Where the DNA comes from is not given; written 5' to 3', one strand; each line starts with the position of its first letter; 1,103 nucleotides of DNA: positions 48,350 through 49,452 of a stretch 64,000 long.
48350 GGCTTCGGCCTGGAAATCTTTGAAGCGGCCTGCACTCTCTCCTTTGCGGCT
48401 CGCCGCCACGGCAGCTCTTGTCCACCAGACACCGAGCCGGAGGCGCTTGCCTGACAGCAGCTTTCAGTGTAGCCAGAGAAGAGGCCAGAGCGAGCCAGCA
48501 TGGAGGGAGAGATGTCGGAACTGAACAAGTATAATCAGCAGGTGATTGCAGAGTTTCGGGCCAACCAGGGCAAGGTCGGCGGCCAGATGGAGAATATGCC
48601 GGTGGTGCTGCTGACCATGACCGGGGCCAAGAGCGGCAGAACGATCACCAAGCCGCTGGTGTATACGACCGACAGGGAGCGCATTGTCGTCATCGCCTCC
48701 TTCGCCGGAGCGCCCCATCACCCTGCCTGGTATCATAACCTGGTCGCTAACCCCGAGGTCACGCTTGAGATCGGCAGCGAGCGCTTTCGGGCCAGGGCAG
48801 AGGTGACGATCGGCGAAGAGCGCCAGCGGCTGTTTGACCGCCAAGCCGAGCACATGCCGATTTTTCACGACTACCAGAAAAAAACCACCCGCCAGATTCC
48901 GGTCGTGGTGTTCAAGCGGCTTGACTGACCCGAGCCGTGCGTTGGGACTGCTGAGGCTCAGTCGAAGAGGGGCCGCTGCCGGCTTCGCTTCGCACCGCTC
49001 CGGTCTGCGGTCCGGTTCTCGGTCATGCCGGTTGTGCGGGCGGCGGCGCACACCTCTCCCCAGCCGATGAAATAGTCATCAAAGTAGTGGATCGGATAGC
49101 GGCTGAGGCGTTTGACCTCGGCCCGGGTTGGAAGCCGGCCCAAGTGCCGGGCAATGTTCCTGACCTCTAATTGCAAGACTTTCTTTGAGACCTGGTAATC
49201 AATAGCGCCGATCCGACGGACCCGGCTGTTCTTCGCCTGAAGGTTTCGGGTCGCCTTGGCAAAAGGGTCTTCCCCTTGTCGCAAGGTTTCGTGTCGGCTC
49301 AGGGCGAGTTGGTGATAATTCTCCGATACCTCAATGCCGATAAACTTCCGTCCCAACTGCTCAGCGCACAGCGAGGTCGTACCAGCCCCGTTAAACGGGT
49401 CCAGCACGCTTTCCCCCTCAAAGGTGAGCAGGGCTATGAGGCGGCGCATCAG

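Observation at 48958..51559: Lower-GC island: a 283-aa protein translationally coupled to a DNA methyltransferase carrying an unexplained ~235-aa N-terminal domain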

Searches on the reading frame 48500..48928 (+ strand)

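Call 3: search_protein_families(library=pfam, proteins=[window:48500-48928:+], max_evalue=0.01)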
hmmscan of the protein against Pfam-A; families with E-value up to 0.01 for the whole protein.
window:48500-48928:+ (142 aa): 1 family
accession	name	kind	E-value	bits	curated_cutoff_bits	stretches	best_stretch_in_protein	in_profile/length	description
PF04075.20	F420H2_quin_red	-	3.3e-38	131.2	22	1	16-138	6-128/130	F420H(2)-dependent quinone reductase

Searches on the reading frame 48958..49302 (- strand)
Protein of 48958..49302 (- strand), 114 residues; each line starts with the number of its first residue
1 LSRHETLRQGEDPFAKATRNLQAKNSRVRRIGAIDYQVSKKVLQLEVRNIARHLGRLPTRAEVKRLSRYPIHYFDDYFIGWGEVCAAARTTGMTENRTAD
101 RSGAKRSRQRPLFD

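Call 12: search_protein_families(library=pfam, proteins=[window:48958-49302:-], max_evalue=10)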
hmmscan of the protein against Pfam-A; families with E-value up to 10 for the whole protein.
window:48958-49302:- (114 aa): 1 family
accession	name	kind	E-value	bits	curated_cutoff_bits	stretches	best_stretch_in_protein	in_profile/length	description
PF18780.6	HNH_repeat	-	1.4e-05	25.8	26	1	39-88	2-51/54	Homing endonuclease associated repeat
